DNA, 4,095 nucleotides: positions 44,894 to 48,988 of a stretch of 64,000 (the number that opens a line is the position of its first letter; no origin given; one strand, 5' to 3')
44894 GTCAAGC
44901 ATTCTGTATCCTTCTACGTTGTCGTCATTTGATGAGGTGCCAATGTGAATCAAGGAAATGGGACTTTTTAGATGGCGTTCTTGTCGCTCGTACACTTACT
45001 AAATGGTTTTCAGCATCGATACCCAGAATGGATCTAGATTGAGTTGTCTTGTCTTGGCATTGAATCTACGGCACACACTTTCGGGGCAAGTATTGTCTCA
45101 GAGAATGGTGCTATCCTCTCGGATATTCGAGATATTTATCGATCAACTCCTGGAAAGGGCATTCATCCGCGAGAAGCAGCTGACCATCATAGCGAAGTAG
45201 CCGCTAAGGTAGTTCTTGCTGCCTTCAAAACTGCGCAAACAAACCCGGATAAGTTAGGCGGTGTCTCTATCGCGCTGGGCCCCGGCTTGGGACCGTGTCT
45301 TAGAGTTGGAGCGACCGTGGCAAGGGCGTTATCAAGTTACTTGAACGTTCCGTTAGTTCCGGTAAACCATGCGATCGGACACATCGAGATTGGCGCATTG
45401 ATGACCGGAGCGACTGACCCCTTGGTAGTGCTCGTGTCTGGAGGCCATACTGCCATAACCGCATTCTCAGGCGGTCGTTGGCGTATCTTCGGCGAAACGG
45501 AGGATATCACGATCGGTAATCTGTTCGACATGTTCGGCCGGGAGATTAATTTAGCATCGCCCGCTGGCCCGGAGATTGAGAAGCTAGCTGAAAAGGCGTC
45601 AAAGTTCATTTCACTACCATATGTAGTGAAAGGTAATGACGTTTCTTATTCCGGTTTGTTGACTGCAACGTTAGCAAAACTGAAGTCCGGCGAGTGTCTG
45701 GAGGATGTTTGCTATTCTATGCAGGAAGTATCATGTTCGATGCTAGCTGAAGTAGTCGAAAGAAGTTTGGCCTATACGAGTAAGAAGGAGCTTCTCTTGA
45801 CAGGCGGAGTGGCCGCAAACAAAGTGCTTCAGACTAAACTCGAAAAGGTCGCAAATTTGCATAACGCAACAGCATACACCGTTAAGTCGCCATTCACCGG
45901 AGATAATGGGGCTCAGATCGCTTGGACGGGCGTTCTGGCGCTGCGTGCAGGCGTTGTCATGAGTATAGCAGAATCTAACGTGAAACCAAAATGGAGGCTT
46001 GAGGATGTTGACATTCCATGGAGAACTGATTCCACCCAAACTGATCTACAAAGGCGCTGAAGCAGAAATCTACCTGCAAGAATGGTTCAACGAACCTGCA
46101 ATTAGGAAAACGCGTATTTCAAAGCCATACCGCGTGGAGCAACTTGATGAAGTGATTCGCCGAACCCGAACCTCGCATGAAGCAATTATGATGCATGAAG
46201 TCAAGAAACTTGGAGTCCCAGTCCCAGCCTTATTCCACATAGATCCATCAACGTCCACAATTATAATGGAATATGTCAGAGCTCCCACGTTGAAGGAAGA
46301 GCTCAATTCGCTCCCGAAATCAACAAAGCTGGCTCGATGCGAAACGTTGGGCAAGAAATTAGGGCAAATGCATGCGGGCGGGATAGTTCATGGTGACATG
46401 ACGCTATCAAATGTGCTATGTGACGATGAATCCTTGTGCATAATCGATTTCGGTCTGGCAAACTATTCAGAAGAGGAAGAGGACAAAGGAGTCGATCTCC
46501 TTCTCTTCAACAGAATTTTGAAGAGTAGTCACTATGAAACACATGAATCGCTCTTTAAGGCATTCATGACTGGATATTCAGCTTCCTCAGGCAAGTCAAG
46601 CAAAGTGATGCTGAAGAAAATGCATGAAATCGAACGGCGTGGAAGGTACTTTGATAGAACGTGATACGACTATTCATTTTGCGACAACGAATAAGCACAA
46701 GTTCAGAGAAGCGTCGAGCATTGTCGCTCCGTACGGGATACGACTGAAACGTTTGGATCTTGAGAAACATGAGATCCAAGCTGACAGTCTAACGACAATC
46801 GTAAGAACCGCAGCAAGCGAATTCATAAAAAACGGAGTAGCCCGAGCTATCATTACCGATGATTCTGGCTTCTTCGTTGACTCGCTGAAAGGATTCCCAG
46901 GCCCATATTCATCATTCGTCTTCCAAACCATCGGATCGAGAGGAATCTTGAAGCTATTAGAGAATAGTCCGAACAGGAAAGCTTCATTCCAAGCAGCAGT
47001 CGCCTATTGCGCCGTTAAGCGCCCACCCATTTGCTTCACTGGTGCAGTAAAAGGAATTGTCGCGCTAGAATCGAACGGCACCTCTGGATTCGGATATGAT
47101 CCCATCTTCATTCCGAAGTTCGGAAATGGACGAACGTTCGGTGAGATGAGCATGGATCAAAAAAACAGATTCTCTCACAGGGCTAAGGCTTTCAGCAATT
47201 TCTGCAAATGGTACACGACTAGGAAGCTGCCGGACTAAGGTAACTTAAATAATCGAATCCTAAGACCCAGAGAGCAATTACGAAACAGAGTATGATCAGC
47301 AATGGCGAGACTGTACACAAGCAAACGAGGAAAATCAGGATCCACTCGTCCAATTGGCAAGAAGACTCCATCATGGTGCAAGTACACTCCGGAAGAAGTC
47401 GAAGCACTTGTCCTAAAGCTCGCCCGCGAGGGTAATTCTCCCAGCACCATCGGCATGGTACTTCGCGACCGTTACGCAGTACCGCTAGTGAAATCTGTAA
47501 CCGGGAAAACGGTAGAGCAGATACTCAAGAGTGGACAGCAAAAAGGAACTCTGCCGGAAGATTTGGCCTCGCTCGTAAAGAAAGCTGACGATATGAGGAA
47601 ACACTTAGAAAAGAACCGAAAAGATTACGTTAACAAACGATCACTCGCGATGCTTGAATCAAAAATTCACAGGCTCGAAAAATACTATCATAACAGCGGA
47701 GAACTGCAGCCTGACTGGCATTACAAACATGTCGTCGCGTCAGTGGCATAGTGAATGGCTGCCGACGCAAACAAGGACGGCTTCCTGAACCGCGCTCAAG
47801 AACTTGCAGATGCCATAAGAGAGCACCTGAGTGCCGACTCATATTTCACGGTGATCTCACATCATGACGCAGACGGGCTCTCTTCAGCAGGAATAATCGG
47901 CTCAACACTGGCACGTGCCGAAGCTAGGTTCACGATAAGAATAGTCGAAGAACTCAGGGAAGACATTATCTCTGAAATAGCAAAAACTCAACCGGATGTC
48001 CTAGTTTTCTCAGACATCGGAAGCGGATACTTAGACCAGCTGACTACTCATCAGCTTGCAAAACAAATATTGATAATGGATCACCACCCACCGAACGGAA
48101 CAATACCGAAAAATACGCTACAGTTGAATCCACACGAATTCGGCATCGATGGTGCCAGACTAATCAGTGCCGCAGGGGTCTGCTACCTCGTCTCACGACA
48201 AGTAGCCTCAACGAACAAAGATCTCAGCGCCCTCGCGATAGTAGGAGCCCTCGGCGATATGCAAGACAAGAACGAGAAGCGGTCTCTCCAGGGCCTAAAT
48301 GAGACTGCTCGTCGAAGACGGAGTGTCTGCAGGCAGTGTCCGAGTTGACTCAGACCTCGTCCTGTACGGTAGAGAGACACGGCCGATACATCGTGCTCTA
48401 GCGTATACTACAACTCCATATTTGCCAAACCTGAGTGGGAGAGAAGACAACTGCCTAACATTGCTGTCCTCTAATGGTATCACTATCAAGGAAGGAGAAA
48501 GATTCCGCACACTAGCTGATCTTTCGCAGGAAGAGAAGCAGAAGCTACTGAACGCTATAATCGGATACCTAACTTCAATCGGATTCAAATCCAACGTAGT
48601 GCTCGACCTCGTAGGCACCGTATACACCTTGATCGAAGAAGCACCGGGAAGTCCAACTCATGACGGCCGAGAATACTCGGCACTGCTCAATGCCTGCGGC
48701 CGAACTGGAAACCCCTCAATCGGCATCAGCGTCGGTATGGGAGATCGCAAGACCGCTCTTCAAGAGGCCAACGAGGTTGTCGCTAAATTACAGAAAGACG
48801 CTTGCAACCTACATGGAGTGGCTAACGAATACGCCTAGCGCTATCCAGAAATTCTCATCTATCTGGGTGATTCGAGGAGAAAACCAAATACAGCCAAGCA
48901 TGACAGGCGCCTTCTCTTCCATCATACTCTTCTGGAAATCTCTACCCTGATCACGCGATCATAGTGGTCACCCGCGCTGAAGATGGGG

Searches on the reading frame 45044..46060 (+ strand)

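Call 48: search_protein_families(library=pfam, max_evalue=0.001, proteins=[window:45044-46060:+])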
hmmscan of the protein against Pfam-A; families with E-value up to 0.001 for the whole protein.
window:45044-46060:+ (338 aa): 2 families
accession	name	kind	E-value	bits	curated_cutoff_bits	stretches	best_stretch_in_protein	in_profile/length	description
PF00814.31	TsaD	-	2.5e-71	241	24.8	1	34-294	15-264/264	tRNA N6-adenosine threonylcarbamoyltransferase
PF22521.2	HypF_C_2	-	5.6e-09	36.6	27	1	174-289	119-236/241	Carbamoyltransferase, Kae1-like Domain, second subdomain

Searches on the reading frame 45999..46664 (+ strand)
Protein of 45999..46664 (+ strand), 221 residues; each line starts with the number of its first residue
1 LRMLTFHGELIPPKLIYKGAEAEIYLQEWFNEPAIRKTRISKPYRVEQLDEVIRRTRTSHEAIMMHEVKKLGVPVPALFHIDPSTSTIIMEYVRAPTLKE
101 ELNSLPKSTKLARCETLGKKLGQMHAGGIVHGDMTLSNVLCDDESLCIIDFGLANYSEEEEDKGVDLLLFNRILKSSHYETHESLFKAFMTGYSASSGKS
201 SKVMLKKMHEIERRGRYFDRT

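Call 48: search_protein_families(library=pfam, max_evalue=0.001, proteins=[window:45999-46664:+])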
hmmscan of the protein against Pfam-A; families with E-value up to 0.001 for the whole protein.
window:45999-46664:+ (221 aa): 7 families
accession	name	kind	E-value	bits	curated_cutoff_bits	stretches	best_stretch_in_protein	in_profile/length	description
PF00069.31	Pkinase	-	8.1e-10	39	31.7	1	57-185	44-169/263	Protein kinase domain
PF01163.29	RIO1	-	2.7e-09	37.4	22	1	52-154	49-151/187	RIO domain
PF01636.29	APH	-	2.6e-08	34.3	23.2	1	128-156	169-199/239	Phosphotransferase enzyme family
PF07714.23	PK_Tyr_Ser-Thr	-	2.8e-07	30.6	23.1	1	55-162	45-157/258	Protein tyrosine and serine/threonine kinase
PF06293.20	Kdo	-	1e-05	25.5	21.3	1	53-167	53-183/207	Lipopolysaccharide kinase (Kdo/WaaP) family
PF03109.22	ABC1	-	0.00017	21.2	22.9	1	65-170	124-230/244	ABC1 atypical kinase-like domain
PF19974.5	TCAD9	-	0.00046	19.9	40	1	118-151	289-321/429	Ternary complex associated domain 9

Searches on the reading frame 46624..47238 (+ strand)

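Call 48: search_protein_families(library=pfam, max_evalue=0.001, proteins=[window:46624-47238:+])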
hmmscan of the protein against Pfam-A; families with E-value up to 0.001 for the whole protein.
window:46624-47238:+ (204 aa): 1 family
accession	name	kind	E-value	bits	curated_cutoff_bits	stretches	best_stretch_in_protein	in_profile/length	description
PF01725.21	Ham1p_like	-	3.5e-47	161.2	22.5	1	17-196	1-186/186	Ham1 family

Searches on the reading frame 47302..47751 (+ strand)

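Call 48: search_protein_families(library=pfam, max_evalue=0.001, proteins=[window:47302-47751:+])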
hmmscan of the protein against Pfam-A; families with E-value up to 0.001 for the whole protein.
window:47302-47751:+ (149 aa): 2 families
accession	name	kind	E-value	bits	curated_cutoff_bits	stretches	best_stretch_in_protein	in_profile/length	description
PF08069.17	Ribosomal_S13_N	-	3.3e-25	88.3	25.4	1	1-60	1-60/60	Ribosomal S13/S15 N-terminal domain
PF00312.27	Ribosomal_S15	-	1.7e-14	54.2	31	1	71-139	5-71/81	Ribosomal protein S15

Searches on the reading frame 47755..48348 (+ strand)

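Call 48: search_protein_families(library=pfam, max_evalue=0.001, proteins=[window:47755-48348:+])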
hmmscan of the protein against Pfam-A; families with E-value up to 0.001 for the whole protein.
window:47755-48348:+ (197 aa): 1 family
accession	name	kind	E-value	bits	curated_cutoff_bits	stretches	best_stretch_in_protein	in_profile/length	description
PF01368.27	DHH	-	5.3e-07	30.4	28.1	1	32-148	3-103/125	DHH family, N-terminal domain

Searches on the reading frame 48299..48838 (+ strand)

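Call 48: search_protein_families(library=pfam, max_evalue=0.001, proteins=[window:48299-48838:+])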
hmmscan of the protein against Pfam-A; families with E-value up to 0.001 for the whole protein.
window:48299-48838:+ (179 aa): 1 family
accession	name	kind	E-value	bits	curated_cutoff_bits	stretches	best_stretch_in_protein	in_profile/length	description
PF21763.2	DHH_CID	-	1.4e-22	80.4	27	1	22-105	1-84/84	DHH-CID domain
